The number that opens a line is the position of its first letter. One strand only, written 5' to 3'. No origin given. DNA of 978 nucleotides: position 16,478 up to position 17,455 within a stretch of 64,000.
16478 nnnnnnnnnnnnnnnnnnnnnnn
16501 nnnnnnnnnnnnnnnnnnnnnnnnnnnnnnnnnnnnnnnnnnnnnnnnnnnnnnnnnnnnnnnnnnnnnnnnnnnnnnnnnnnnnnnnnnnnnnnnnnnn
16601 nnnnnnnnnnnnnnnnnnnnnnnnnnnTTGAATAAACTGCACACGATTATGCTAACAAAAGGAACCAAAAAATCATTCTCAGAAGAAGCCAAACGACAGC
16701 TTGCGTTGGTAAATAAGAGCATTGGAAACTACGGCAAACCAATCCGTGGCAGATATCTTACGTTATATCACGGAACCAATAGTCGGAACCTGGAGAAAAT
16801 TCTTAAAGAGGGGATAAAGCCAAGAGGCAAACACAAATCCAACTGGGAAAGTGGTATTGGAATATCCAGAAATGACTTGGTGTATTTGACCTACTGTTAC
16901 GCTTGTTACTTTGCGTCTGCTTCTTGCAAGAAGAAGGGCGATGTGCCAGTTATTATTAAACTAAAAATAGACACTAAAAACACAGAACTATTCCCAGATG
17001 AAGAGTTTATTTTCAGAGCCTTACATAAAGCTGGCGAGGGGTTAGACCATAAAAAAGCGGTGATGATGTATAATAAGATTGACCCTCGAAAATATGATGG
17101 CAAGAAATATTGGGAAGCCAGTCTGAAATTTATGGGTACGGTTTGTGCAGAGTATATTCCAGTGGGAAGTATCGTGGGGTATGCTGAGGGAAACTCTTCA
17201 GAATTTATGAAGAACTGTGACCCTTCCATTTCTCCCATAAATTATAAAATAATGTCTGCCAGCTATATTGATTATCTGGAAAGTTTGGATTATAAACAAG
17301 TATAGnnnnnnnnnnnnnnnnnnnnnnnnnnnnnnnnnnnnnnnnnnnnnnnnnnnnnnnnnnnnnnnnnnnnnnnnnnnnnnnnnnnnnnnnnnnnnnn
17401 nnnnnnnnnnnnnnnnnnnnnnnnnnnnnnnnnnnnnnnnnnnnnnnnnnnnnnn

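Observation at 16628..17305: Stand-alone ADP-ribosyltransferase-fold protein similar to the KptA/Tpt1 catalytic domain, inside an islet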

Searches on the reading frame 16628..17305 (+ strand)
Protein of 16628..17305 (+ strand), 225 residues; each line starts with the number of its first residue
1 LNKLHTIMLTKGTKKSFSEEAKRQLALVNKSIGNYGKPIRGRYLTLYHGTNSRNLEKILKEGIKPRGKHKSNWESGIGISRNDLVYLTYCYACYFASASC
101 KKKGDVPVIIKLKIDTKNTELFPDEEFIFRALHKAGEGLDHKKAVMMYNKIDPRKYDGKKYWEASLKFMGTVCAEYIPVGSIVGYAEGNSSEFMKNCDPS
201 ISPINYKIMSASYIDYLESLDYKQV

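Call 4: search_protein_families(library=pfam, proteins=[window:16628-17305:+], max_evalue=10)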
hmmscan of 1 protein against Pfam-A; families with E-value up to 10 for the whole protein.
window:16628-17305:+ (225 aa): 3 families
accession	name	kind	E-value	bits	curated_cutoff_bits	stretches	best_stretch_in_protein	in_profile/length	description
PF01885.22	PTS_2-RNA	-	0.0074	16.8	26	1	45-70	102-127/177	RNA 2'-phosphotransferase, Tpt1 / KptA family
PF00644.27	PARP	-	0.033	14.1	26.7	1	44-65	50-71/199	Poly(ADP-ribose) polymerase catalytic domain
PF19164.5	DUF5846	-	0.082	13.4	27.7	1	47-114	7-72/117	Family of unknown function (DUF5846)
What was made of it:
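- On Tpt1/KptA (PF01885): 16.8 bits against 26 (call 4).
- Checked: Pfam PF01885: E 0.0074, 16.8 bits against a cut-off of 26 (call 4).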

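Call 5: search_protein_families(library=ncbifam, proteins=[window:16628-17305:+], max_evalue=10)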
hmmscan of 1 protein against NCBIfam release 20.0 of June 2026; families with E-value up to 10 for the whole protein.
window:16628-17305:+ (225 aa): 2 families
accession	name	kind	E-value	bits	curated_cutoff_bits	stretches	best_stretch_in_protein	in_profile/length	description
NF002013.0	PRK00819.1-2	equivalog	0.00036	20.1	231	1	45-68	97-120/183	RNA 2'-phosphotransferase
NF002014.0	PRK00819.1-4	equivalog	0.0023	17.8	239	1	45-70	98-123/182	RNA 2'-phosphotransferase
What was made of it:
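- Checked: NCBIfam RNA 2'-phosphotransferase: E 3.6e-4 (call 5).
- Pfam and NCBIfam scores are far below their cut-offs (16.8 against 26 bits, and 20 against 231 bits; calls 4, 5).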

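Call 7: search_solved_structures(query=window:16628-17305:+, max_evalue=10, show_alignments=3)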
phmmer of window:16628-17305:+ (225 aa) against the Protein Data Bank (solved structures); distinct sequences matched with E-value up to 10: 6.
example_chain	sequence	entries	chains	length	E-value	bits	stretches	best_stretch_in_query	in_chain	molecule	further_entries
9ld3_A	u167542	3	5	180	0.023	17.6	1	45-68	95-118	Probable RNA 2'-phosphotransferase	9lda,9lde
9ldc_A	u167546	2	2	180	0.023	17.6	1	45-68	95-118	Probable RNA 2'-phosphotransferase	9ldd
9ld4_A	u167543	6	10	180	0.023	17.6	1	45-68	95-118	Probable RNA 2'-phosphotransferase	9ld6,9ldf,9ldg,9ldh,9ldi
8tfz_A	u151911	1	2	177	0.045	16.7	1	45-68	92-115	Probable RNA 2'-phosphotransferase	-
8tfi_A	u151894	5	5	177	0.049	16.6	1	45-68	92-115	Probable RNA 2'-phosphotransferase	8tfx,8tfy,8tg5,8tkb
7kw8_A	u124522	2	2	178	0.065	16.2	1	16-77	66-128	tRNA 2'-phosphotransferase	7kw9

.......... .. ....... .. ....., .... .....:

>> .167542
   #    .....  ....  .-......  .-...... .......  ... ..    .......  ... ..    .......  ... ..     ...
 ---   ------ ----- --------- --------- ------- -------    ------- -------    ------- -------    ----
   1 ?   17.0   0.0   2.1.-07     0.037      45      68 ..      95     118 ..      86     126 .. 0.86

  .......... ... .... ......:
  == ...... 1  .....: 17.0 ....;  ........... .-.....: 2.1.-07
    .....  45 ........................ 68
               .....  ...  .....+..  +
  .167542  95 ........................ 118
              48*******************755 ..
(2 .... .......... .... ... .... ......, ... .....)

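Call 8: find_homologous_proteins(query=window:16628-17305:+, max_evalue=0.001)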
Query window:16628-17305:+ (225 aa): 32 proteins with E <= 0.001 among 156 candidates.
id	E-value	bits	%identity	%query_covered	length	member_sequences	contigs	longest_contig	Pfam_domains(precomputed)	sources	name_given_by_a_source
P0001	5.6e-144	496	100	97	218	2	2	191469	-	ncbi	ncbi:MAG: hypothetical protein WA064_03510 [Candidatus Moraniibacteriota bacterium]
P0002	1.8e-77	278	65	87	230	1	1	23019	-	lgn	-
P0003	8.9e-77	276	60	91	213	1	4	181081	-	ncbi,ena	-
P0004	3.0e-73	264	55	96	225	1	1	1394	-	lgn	-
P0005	1.7e-68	249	54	92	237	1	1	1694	-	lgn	-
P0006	8.6e-67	243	52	96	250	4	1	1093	-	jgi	-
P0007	6.5e-66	240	60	80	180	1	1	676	-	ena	-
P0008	2.2e-65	239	50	96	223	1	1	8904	-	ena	-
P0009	2.7e-65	238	57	91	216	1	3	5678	-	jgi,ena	-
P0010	4.9e-59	218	55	80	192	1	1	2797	-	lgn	-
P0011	1.5e-54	203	54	81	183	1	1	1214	-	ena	-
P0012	9.1e-54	201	54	81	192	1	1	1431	-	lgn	-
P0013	2.4e-52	196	52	81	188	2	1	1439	-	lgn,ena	-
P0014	9.1e-52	194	54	76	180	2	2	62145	-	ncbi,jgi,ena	-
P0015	1.9e-51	193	52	81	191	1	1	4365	-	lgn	-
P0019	1.9e-46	177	49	81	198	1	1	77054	-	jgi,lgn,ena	-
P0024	7.7e-42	162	47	81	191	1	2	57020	-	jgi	-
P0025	8.8e-42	161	44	92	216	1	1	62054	-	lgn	-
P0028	4.9e-21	94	39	76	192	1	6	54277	-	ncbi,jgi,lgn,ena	-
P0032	1.4e-12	66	43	39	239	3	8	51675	-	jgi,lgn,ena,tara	tara:strand:- start:1121 stop:1840 length:720 start_codon:yes stop_codon:yes gene_type:complete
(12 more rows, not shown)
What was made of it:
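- Checked: An in-frame ATG at 16649 gives 218 aa. NCBI calls the 218-aa form (P0001, identical, Candidatus Moraniibacteriota MAG; call 8).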

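Call 9: search_protein_families(library=padloc, proteins=[window:16628-17305:+], max_evalue=1)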
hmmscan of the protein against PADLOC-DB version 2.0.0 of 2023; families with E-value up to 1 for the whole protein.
window:16628-17305:+ (225 aa): 0 families

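Call 10: search_protein_families(library=phrogs, proteins=[window:16628-17305:+], max_evalue=1)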
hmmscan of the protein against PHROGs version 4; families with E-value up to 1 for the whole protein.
window:16628-17305:+ (225 aa): 6 families
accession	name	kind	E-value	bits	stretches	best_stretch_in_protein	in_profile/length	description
phrog_11974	-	unknown function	5e-07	30.3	1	44-124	148-225/369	-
phrog_13493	-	unknown function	0.00023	22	1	45-172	13-122/208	-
phrog_38345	-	unknown function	0.0014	20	1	45-134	2-76/108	-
phrog_14664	-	unknown function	0.0086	17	1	45-116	6-82/193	-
phrog_5470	-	DNA, RNA and nucleotide metabolism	0.0089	16.5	1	45-67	98-120/183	RNA 2'-phosphotransferase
phrog_1201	-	unknown function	0.26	12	1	124-145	29-50/60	-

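Call 13: search_solved_structures(query=A1, max_evalue=10, show_alignments=4)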
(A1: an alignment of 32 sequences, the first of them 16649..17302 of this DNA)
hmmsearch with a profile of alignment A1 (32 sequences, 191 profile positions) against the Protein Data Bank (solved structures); distinct sequences matched with E-value up to 10: 11.
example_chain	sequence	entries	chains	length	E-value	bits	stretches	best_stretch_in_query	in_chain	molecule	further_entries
8tfi_A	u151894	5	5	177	0.0002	24.6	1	4-28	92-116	Probable RNA 2'-phosphotransferase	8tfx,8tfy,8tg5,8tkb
8tfz_A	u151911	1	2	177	0.00025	24.4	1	4-28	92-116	Probable RNA 2'-phosphotransferase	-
9ld4_A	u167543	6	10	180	0.0017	21.6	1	5-27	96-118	Probable RNA 2'-phosphotransferase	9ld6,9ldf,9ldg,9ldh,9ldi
9ld3_A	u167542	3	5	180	0.0019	21.5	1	5-27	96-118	Probable RNA 2'-phosphotransferase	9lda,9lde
9ldc_A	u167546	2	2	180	0.0019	21.5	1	5-27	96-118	Probable RNA 2'-phosphotransferase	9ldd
7kw8_A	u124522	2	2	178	0.0092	19.2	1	4-26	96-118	tRNA 2'-phosphotransferase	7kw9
6e3a_A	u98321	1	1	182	0.013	18.7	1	4-28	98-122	Probable RNA 2'-phosphotransferase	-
6ede_A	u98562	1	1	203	0.014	18.6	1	4-28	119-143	Probable RNA 2'-phosphotransferase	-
1wfx_A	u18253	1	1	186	0.78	12.9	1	4-23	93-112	Probable RNA 2'-phosphotransferase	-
8tg3_A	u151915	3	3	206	0.88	12.8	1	4-23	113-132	Probable RNA 2'-phosphotransferase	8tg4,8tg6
8b3s_A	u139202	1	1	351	2.7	11.2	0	87-127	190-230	UPF0736 protein B4122_0676,UPF0736 protein YjbA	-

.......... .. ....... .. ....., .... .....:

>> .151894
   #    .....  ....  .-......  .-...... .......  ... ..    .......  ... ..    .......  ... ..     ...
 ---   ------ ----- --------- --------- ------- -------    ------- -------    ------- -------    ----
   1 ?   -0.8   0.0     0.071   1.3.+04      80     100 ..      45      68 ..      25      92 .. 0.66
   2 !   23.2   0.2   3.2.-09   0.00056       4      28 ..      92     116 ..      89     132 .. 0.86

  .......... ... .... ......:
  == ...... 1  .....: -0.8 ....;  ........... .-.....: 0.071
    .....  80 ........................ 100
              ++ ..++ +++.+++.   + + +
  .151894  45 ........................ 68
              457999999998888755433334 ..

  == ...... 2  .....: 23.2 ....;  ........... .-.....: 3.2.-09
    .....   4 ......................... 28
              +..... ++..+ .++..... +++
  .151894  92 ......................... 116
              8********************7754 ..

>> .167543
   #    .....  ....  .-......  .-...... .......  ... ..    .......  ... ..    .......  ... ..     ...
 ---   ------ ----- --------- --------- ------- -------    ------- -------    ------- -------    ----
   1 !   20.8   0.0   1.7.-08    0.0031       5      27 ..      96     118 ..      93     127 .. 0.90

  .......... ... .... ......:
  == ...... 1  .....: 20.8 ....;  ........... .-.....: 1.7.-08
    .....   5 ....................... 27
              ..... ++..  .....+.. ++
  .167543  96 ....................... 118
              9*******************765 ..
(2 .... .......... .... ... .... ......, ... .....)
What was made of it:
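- Checked: PDB Tpt1 chains: E 0.023 with the single sequence (call 7), 2e-4 with the family profile (call 13).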

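Call 20: predict_structure(alignment_id=A1)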
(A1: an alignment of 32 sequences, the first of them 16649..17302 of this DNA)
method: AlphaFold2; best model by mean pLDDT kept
length: 218 residues; sequences in the alignment: 32
mean_pLDDT: 93.7   pTM: 0.89
mean pLDDT of the five models: 93.7, 93.6, 93.2, 92.6, 92.1
residues with pLDDT >= 90: 178; 70-90: 40; 50-70: 0; < 50: 0
segments of 3 or more residues with pLDDT < 50: none
pLDDT, mean of each block of 10 residues (from residue 1): 83 95 96 94 98 97 83 94 97 95 98 96 88 93 92 90 97 98 93 90 97 98
secondary structure, 60 per line:
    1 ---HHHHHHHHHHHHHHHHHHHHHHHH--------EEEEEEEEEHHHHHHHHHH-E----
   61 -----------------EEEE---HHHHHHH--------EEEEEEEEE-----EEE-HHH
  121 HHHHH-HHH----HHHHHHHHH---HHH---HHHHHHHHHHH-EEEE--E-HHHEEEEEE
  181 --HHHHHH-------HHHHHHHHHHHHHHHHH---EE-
elements in order: H4-27 E36-44 H45-54 E78-81 H85-91 E100-108 E114-116 H118-125 H134-142 H152-162 E164-167 E175-180 H183-188 H196-212
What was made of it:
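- On ADP-ribosyltransferase (ART) superfamily: AlphaFold2 pLDDT 93.7 (call 20). They lie on predicted strands 36-44 and 78-81 (call 20).
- On Tpt1/KptA (PF01885): Only one helix (residues 4-27) precedes strand 1 (call 20).
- Checked: There is no Tpt1 N-terminal lobe: only about 35 residues, one helix, precede strand 1 (call 20).
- AlphaFold2 model with pLDDT 93.7, pTM 0.89 (call 20).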

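Call 22: find_encoding_contigs(protein=P0003, flank=6000, max_places=3)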
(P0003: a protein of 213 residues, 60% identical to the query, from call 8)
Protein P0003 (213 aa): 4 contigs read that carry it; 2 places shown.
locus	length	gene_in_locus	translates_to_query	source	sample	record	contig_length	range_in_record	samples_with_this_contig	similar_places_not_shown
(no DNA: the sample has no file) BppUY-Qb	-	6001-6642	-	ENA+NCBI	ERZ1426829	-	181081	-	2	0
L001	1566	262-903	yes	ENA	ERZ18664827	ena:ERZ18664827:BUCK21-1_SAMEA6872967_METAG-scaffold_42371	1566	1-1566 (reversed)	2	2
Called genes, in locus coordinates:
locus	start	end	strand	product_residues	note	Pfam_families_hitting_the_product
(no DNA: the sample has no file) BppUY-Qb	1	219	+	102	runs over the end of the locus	-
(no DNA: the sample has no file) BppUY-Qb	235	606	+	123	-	-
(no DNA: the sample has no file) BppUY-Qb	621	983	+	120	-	-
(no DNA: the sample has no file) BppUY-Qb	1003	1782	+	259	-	-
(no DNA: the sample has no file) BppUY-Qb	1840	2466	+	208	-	PF01725:Ham1p_like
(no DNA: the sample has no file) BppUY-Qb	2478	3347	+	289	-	-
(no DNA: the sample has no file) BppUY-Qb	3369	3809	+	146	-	PF05014:Nuc_deoxyrib_tr (faint)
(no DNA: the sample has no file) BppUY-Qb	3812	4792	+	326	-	PF01966:HD (weak)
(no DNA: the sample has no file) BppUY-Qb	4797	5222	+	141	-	-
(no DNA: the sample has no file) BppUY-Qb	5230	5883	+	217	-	PF01966:HD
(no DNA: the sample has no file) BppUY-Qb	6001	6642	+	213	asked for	-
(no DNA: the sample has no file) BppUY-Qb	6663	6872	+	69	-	PF24749:DUF7695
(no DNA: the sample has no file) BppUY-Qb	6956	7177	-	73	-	-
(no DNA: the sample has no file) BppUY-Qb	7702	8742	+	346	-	-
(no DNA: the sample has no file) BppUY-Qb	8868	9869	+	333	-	PF00589:Phage_integrase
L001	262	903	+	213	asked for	-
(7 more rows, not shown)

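Call 23: find_encoding_contigs(protein=P0002, flank=6000, max_places=2)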
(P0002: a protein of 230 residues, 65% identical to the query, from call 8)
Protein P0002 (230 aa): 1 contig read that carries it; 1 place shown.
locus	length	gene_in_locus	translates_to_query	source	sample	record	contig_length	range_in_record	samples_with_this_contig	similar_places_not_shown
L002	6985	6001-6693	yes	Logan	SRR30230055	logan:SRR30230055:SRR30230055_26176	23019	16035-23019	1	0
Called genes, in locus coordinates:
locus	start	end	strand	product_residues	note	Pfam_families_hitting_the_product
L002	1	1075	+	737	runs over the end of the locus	PF01555:N6_N4_Mtase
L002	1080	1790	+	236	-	PF12686:DUF3800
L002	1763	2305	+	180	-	-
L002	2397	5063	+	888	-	PF04851:ResIII, PF19778:RE_endonuc (faint)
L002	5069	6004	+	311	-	-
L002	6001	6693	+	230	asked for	-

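Call 25: find_encoding_contigs(protein=P0014, flank=6000, max_places=2)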
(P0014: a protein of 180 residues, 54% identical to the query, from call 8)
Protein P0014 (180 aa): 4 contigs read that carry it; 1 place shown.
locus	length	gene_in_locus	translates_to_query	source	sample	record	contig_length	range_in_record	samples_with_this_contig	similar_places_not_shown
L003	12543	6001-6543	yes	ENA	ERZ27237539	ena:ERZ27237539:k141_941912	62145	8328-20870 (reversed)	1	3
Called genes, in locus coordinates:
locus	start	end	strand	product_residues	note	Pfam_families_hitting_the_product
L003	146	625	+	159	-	PF02542:YgbB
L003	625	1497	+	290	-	PF00288:GHMP_kinases_N, PF08544:GHMP_kinases_C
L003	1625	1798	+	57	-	-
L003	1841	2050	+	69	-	-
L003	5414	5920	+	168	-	-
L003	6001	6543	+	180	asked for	-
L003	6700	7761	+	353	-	PF02661:Fic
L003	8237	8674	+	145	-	-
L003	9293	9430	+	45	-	-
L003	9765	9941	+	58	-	PF08279:HTH_11 (weak), PF12728:HTH_17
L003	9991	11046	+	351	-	PF02661:Fic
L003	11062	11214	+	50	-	-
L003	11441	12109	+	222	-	-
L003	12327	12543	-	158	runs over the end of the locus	PF00293:NUDIX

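Call 26: find_encoding_contigs(protein=P0019, flank=6000, max_places=2)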
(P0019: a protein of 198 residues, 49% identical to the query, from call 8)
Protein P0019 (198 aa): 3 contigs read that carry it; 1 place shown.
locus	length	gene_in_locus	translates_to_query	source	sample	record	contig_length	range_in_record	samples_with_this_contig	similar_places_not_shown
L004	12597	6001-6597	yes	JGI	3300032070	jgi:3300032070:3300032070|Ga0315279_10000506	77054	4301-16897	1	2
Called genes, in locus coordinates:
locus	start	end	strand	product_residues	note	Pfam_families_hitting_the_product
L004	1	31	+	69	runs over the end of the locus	-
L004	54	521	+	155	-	PF01327:Pep_deformylase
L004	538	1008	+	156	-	-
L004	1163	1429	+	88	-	-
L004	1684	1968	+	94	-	-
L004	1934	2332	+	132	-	-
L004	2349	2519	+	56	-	-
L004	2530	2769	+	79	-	-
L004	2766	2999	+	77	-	-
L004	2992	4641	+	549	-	PF01935:DUF87 (weak), PF13401:AAA_22 (faint), PF05707:Zot (weak)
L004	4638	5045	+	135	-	-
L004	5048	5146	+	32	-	-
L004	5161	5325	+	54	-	-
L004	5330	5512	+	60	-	-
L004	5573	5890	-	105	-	-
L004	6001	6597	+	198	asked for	-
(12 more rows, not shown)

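Call 28: find_encoding_contigs(protein=P0024, flank=6000, max_places=2)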
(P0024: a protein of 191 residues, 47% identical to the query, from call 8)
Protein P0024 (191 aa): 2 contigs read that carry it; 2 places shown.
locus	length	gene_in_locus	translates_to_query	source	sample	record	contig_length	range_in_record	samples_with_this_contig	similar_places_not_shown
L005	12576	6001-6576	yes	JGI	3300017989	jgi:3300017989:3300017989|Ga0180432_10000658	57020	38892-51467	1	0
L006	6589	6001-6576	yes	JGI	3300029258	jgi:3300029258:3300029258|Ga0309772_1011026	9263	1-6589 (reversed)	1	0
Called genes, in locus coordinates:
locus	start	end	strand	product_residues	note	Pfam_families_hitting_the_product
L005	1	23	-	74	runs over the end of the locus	-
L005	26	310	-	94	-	-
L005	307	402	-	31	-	-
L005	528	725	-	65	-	-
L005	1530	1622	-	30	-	-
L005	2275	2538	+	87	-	-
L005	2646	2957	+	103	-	-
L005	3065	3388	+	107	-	-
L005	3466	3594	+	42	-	-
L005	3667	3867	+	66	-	-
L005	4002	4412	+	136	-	PF08401:ArdcN (weak)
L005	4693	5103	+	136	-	PF12957:DUF3846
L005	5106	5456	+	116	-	-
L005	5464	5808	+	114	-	-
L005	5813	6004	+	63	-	-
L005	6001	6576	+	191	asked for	-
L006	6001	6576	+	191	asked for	-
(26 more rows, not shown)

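Call 29: find_encoding_contigs(protein=P0025, flank=6000, max_places=2)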
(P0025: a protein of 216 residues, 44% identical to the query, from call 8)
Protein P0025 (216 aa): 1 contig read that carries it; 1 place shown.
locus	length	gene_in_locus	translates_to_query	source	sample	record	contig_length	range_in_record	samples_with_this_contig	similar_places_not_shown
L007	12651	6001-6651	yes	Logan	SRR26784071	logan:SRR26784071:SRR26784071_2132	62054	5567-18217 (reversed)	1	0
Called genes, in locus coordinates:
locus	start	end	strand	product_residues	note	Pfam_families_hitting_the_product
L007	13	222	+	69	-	-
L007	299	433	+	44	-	-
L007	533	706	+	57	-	-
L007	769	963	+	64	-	-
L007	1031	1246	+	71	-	-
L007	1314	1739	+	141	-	-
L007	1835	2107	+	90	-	-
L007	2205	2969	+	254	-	-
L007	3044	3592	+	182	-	-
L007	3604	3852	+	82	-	-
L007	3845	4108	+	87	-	-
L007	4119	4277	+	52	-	-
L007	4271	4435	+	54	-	-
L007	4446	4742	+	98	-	-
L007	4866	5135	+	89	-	-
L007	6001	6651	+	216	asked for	-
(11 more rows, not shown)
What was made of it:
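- Mobile-element early regions with ArdC-N, DUF2958, WGR and bpMoxR (calls 28, 29).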

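Call 30: find_encoding_contigs(protein=P0028, flank=6000, max_places=3)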
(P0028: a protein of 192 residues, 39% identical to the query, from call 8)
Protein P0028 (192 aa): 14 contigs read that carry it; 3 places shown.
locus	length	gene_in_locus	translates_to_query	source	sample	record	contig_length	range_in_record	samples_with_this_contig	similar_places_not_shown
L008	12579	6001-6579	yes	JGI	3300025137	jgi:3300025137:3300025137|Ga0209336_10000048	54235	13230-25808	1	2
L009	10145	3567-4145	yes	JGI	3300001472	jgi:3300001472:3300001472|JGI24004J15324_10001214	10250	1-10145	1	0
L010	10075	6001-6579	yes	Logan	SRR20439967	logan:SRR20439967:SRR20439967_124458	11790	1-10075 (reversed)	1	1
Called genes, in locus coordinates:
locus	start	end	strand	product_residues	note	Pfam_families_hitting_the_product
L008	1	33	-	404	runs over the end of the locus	PF05065:Phage_capsid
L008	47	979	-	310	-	PF12518:DUF3721, PF04586:Peptidase_S78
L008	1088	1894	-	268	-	PF04233:Phage_Mu_F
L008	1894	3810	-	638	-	PF04860:Phage_portal, PF11160:Hva1_TUDOR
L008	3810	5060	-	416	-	PF03237:Terminase_6N, PF17289:Terminase_6C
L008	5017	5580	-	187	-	-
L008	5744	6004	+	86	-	-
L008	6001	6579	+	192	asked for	-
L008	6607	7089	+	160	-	PF03013:Pyr_excise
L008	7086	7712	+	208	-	PF01726:LexA_DNA_bind (weak), PF13730:HTH_36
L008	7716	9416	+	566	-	PF01751:Toprim (faint), PF13155:Toprim_2, PF13662:Toprim_4 (faint), PF03796:DnaB_C, PF13481:AAA_25 (faint)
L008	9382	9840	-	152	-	PF01467:CTP_transf_like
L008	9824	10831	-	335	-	-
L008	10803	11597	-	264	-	-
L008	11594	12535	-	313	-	PF12851:Tet_JBP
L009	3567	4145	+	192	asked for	-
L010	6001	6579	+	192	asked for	-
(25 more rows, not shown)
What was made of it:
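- Putative NMN adenylyltransferase-like CTP_transf_like genes lie nearby in two phage contexts (calls 26, 30).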

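Call 31: find_encoding_contigs(protein=P0032, flank=6000, max_places=3)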
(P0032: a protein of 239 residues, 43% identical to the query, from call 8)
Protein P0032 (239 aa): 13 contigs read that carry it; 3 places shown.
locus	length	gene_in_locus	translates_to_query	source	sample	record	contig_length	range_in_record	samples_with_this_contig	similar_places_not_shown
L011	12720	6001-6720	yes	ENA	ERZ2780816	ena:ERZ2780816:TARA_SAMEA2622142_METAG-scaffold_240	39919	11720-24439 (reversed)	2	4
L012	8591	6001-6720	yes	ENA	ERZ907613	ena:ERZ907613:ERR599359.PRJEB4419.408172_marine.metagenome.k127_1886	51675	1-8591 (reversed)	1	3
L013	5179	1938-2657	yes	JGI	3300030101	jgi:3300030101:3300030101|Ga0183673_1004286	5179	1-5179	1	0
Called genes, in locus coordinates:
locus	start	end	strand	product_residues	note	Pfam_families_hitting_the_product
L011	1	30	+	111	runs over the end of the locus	PF23992:Pam3_gp32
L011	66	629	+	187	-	PF23984:DUF7307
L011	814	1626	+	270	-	PF23977:Pam3_Gp34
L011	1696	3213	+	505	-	PF22548:AEP-TOTE, PF08708:PriCT_1 (weak)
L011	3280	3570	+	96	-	-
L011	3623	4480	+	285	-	-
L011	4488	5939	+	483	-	PF00580:UvrD-helicase, PF01443:Viral_helicase1 (faint), PF13245:AAA_19, PF13361:UvrD_C, PF13538:UvrD_C_2 (weak)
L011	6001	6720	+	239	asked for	-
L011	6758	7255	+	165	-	-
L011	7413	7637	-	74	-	-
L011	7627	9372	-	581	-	-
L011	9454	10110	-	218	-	-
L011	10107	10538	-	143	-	-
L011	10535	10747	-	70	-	-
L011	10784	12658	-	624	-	-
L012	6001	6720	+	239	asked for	-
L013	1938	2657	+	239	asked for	-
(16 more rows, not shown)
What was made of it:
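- Many members are in lytic-type phage genomes (calls 30, 31).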
